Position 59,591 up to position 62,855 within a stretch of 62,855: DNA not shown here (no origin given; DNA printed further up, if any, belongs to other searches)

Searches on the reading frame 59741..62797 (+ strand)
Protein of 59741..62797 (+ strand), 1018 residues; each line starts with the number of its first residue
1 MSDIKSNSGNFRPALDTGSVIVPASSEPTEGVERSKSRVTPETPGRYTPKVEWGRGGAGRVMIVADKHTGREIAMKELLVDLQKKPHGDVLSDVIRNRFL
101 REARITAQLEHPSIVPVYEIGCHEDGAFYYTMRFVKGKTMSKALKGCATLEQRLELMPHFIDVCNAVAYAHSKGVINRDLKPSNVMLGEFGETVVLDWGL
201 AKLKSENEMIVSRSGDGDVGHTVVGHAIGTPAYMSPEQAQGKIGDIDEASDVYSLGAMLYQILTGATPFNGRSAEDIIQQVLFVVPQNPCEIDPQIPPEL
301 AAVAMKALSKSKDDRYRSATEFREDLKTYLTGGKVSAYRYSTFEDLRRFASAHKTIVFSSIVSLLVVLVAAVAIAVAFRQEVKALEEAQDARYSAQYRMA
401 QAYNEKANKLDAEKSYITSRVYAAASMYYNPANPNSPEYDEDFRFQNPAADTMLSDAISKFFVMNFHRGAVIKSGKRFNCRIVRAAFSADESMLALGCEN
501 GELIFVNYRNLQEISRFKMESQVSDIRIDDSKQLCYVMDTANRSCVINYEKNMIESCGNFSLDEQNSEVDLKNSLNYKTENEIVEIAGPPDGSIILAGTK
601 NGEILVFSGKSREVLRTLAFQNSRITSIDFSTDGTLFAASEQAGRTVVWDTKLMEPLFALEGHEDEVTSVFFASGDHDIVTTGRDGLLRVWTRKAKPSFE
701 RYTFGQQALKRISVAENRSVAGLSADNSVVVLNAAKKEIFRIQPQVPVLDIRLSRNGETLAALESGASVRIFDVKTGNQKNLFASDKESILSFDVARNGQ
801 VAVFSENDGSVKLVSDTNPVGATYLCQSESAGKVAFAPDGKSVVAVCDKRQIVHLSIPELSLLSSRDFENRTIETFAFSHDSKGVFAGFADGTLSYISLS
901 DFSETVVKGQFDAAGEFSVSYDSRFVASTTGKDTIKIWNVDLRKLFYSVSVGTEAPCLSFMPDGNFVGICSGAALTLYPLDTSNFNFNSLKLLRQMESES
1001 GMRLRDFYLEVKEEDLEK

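Call 8: search_protein_families(library=pfam, proteins=[window:59741-62797:+], max_evalue=0.001)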
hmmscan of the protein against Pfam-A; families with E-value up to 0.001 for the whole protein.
window:59741-62797:+ (1018 aa): 37 families (the best 25 are shown)
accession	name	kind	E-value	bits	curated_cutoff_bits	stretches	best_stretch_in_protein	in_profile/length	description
PF25174.1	Beta-prop_THOC3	-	7.3e-37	127.3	305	2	717-967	14-269/272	THOC3 beta-propeller domain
PF00069.31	Pkinase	-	1.4e-35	123.4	31.7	1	50-317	4-253/263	Protein kinase domain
PF23414.1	Beta-prop_EML_2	-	6.5e-32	111.4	90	2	577-673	36-133/266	Echinoderm microtubule-associated protein second beta-propeller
PF25173.1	Beta-prop_WDR3_1st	-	2.7e-31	109.1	154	2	578-728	27-178/184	WDR3 first beta-propeller domain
PF24817.1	WD40_WDHD1_1st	-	9.2e-28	97.7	109.9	3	663-894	4-246/291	WDHD1 first WD40 domain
PF24814.1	WD40_Prp19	-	4e-26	92.2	320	2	647-888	32-278/281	Prp19 WD40 domain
PF24807.1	WD40_CDC20-Fz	-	1.2e-21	77.7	200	1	565-813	37-291/292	CDC20/Fizzy WD40 domain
PF24796.1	WDR55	-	1.2e-20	74.2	200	1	578-739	5-171/296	WDR55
PF25172.1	Beta-prop_WDR3_2nd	-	1.7e-20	73.9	140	1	481-732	40-286/293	WDR3 second beta-propeller domain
PF07714.23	PK_Tyr_Ser-Thr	-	1.9e-20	73.7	23.1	1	96-316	45-249/258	Protein tyrosine and serine/threonine kinase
PF00400.38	WD40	-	3.3e-20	72.1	27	1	655-691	2-38/39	WD domain, G-beta repeat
PF25171.1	Beta-prop_WDR36-Utp21_1st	-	1.3e-18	67.9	80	1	580-692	150-264/266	WDR36/Utp21 first beta-propeller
PF12894.13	ANAPC4_WD40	-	2.2e-16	60.3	22.9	0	597-673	12-89/91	Anaphase-promoting complex subunit 4 WD40 domain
PF25168.1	Beta-prop_WDR36-Utp21_2nd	-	6.2e-15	55.8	84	1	661-800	154-294/335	WDR36/Utp21 second beta-propeller domain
PF24805.1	EIF3I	-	1.5e-14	54.3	200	1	541-655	104-221/324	EIF3I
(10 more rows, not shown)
